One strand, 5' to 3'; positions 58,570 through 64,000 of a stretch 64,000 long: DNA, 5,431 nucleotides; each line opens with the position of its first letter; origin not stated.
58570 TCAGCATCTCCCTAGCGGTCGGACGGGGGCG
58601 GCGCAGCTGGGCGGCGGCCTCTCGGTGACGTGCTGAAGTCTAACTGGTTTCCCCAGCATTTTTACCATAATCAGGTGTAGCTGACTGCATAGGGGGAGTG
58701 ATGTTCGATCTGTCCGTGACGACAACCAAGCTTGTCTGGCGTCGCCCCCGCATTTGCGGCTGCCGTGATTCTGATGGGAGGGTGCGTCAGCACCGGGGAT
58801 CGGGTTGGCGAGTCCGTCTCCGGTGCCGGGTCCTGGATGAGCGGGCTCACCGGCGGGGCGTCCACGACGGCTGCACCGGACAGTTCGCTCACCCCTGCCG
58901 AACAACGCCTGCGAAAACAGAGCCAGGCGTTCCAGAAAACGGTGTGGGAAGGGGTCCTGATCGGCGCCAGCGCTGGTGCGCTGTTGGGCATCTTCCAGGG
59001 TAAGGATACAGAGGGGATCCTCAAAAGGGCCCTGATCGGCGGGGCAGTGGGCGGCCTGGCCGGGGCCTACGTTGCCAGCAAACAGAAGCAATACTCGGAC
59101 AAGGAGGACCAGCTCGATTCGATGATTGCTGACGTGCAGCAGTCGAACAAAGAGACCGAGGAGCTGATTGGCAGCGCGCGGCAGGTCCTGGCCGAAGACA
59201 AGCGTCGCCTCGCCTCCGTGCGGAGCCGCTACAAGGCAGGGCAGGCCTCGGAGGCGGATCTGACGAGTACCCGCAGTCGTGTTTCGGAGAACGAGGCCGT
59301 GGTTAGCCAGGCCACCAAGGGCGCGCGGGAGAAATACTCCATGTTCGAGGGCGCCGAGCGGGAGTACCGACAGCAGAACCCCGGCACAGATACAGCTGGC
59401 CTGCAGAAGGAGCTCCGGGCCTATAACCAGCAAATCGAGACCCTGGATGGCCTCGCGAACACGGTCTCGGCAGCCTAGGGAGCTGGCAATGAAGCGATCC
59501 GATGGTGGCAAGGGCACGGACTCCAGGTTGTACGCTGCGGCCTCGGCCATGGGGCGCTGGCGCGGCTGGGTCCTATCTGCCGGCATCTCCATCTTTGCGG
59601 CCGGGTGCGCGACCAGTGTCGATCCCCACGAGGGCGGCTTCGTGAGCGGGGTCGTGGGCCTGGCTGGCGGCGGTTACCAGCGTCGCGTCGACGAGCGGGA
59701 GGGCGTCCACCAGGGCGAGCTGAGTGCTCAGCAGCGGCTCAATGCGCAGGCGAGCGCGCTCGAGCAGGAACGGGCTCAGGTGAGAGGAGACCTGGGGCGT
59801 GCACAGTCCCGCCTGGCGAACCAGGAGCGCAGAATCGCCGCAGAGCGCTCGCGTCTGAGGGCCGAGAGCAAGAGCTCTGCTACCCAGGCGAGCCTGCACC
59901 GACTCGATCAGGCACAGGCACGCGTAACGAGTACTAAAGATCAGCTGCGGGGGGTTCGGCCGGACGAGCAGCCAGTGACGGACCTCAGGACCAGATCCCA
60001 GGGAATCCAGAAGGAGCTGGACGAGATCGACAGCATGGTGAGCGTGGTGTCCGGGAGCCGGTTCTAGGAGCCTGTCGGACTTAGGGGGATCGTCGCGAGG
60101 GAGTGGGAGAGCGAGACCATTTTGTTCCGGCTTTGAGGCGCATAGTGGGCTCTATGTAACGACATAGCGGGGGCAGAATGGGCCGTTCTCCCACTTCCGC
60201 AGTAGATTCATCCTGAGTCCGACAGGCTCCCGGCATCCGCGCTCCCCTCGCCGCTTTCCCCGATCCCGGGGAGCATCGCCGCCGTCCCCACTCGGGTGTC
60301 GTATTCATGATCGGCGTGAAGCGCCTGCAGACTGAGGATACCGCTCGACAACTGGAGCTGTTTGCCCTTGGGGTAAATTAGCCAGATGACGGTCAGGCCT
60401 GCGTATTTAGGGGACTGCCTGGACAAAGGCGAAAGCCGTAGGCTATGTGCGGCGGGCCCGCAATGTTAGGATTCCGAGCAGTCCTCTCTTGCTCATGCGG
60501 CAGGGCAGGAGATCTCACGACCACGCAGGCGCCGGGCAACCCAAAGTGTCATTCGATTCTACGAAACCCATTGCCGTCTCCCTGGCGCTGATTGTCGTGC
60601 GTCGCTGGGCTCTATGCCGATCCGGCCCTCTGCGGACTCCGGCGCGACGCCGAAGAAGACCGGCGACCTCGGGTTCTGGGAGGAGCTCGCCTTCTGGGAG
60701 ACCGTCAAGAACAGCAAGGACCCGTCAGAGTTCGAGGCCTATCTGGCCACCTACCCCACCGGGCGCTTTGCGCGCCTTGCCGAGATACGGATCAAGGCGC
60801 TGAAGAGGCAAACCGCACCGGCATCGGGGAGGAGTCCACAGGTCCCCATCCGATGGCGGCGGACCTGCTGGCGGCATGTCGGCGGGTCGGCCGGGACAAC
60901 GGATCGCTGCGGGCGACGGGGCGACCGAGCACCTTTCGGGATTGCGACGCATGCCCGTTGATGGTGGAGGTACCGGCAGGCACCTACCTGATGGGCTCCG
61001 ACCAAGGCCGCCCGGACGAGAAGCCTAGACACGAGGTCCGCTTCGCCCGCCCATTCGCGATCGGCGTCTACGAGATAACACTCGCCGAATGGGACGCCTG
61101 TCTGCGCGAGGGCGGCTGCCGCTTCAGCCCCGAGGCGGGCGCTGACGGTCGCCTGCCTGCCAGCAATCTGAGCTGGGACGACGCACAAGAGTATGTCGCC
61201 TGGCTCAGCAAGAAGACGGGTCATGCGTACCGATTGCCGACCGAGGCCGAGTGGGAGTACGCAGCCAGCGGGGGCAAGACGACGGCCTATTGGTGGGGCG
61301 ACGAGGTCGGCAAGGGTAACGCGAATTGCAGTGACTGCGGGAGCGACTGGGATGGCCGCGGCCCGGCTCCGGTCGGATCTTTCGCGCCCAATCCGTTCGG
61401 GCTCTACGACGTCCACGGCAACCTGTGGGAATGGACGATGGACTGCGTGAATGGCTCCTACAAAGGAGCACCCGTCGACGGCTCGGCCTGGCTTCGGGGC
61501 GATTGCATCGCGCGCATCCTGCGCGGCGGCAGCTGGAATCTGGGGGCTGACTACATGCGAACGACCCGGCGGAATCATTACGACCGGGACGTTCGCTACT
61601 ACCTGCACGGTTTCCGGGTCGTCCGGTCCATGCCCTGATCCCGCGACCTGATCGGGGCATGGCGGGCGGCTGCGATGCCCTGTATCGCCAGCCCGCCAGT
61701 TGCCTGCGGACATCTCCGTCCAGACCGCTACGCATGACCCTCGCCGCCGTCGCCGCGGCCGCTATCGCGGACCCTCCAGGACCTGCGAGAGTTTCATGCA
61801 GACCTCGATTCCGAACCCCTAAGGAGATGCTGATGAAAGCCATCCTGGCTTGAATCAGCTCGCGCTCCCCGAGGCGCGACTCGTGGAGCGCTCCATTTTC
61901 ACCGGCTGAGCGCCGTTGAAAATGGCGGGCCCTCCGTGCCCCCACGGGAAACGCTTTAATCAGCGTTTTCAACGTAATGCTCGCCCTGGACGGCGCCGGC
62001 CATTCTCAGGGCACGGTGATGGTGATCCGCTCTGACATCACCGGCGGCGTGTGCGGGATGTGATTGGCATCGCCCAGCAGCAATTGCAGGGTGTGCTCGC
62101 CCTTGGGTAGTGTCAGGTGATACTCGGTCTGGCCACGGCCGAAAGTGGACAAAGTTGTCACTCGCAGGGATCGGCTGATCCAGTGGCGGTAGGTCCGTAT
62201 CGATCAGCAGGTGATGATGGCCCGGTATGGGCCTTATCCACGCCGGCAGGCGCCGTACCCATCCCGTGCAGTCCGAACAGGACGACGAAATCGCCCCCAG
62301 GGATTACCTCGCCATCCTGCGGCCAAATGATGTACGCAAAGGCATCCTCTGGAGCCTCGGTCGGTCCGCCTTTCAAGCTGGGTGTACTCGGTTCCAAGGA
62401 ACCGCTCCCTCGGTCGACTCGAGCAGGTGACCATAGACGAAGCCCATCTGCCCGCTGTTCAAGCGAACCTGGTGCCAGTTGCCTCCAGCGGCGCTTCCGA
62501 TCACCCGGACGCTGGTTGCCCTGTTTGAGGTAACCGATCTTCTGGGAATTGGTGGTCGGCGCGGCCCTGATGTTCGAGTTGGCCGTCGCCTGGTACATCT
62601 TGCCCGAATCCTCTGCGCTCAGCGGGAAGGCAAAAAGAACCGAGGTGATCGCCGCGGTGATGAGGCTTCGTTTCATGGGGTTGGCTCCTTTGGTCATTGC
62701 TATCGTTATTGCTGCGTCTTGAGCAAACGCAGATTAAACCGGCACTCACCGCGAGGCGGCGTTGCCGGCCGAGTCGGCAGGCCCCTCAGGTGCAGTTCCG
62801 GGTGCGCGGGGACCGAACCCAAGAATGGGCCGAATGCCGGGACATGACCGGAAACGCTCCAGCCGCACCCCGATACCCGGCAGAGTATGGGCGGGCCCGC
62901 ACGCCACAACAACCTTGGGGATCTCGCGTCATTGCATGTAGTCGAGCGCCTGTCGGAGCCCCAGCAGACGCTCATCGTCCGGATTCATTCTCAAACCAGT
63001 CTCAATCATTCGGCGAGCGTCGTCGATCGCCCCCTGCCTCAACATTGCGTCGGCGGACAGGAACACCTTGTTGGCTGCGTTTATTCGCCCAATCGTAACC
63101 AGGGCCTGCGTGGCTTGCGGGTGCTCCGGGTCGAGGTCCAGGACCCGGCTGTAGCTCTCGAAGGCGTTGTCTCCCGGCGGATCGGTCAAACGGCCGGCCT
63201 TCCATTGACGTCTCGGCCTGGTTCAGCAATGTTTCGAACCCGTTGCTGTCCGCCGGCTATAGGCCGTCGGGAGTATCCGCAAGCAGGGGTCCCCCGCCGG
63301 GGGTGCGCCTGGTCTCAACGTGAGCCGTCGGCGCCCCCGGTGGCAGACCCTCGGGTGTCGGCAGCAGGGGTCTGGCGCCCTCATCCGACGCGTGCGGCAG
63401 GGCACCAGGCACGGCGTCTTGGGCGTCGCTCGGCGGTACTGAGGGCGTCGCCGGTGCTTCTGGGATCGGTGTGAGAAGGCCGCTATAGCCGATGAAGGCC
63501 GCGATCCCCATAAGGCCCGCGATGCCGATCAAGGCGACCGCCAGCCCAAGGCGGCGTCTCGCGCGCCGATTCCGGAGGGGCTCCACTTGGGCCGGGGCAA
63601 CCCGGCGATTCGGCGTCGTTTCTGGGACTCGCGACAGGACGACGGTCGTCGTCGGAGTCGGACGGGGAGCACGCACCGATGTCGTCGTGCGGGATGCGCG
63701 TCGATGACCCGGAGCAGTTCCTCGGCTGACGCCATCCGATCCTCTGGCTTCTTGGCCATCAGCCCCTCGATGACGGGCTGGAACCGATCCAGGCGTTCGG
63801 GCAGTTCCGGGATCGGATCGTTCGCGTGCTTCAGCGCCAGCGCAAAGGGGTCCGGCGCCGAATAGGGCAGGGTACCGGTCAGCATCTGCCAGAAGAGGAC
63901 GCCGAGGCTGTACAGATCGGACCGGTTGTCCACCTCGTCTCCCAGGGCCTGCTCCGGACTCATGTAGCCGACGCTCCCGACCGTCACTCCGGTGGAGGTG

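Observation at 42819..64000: Locus-level hypothesis: multi-sensor Thr-phosphorylation network with two FHA readers (T6SS TagH and a TIR effector)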

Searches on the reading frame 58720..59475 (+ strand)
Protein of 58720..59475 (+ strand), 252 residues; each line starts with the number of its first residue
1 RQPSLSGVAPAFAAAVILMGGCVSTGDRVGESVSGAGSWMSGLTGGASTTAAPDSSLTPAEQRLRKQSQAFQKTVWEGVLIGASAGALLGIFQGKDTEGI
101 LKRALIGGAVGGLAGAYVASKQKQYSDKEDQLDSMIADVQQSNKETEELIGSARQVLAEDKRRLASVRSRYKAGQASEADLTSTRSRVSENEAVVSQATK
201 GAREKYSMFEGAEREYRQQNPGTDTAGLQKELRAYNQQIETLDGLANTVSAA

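Call 7: search_protein_families(library=pfam, proteins=[window:58720-59475:+], max_evalue=0.01)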
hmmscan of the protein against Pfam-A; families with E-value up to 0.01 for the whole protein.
window:58720-59475:+ (252 aa): 4 families
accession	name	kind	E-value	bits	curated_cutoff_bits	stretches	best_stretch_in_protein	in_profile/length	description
PF13488.11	Gly-zipper_Omp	-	8.3e-06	26.1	25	1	78-122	2-42/46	Glycine zipper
PF13441.11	Gly-zipper_YMGG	-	2.5e-05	24.3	28.9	1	78-119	6-43/45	YMGG-like Gly-zipper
PF05818.17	TraT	-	0.00013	22.3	31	1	65-172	77-160/214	Enterobacterial TraT complement resistance protein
PF21007.2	FBF1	-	0.0036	16.4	45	1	118-202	364-448/524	Fas-binding factor 1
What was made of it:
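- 58732..59478 (+): TagQ-like Gly-zipper lipoprotein. Gly-zipper (call 7).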

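Call 34: search_protein_families(library=ncbifam, proteins=[window:58720-59475:+], max_evalue=0.001)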
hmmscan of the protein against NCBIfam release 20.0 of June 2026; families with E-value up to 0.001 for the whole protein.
window:58720-59475:+ (252 aa): 3 families
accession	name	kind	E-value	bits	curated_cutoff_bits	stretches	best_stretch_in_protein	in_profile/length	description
NF041250.1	VI_TagQ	equivalog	7.3e-12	45.2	300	1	61-190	47-175/301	type VI secretion system-associated lipoprotein TagQ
NF053611.1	YiaD_Gzip_OmpA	equivalog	5.8e-07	29.4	175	1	72-143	22-93/206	YiaD family glycine zipper/OmpA-like lipoprotein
NF053524.1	thylo_ssl2009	equivalog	1.3e-06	29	58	1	97-159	8-68/90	ssl2009 family thylakoid membrane protein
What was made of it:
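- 58732..59478 (+): NF041250 VI_TagQ E=7e-12, 45 bits, below the 300-bit cut-off (call 34).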

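Call 35: search_protein_families(library=padloc, proteins=[window:58720-59475:+], max_evalue=0.001)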
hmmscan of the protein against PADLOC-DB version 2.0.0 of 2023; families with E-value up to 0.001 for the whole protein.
window:58720-59475:+ (252 aa): 1 family
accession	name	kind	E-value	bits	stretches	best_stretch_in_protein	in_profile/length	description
PDLC04630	PDC-M40B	-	0.00038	17.3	1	100-201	416-522/547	-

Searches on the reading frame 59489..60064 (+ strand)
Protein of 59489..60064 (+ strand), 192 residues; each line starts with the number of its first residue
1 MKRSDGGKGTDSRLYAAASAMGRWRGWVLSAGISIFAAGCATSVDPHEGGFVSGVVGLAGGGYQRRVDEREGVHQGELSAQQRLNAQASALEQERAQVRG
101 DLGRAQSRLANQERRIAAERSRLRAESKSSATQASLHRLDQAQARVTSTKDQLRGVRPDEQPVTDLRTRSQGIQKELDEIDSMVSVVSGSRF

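Call 34: search_protein_families(library=ncbifam, proteins=[window:59489-60064:+], max_evalue=0.001)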
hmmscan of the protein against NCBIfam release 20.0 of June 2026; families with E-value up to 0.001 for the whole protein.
window:59489-60064:+ (192 aa): 2 families
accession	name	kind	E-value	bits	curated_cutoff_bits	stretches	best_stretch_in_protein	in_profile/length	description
NF045487.1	ASRP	equivalog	0.00022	19.9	300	1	68-181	131-238/593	archaea-specific SMC-related protein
NF009344.0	PRK12705.1-1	equivalog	0.00078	18.2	831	1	75-184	94-203/572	hypothetical protein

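Call 35: search_protein_families(library=padloc, proteins=[window:59489-60064:+], max_evalue=0.001)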
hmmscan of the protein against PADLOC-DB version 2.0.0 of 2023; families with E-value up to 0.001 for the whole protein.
window:59489-60064:+ (192 aa): 0 families

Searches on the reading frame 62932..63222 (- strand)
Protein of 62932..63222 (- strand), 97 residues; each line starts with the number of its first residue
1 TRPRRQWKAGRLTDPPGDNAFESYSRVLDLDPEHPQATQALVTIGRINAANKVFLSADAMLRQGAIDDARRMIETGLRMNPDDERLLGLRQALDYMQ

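Call 7: search_protein_families(library=pfam, proteins=[window:62932-63222:-], max_evalue=0.01)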
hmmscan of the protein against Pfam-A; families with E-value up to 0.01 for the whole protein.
window:62932-63222:- (97 aa): 4 families
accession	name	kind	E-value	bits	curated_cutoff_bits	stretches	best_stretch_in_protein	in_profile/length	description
PF14559.12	TPR_19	-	3e-08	34.3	25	1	56-93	31-68/68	Tetratricopeptide repeat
PF13428.12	TPR_14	-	1.8e-06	28.5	23.5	1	56-87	7-38/44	Tetratricopeptide repeat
PF07719.23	TPR_2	-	0.00058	20.2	27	0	57-83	8-34/34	Tetratricopeptide repeat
PF13432.12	TPR_16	-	0.0019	19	32.7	0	57-85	4-32/65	Tetratricopeptide repeat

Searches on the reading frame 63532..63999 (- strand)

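Call 7: search_protein_families(library=pfam, proteins=[window:63532-63999:-], max_evalue=0.01)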
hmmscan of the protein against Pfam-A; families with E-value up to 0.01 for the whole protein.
window:63532-63999:- (156 aa): 2 families
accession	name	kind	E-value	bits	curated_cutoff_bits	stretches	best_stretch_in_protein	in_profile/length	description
PF00069.31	Pkinase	-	1.9e-09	37.8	31.7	1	5-96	156-258/263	Protein kinase domain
PF07714.23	PK_Tyr_Ser-Thr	-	8.2e-06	25.7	23.1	1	9-90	167-250/258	Protein tyrosine and serine/threonine kinase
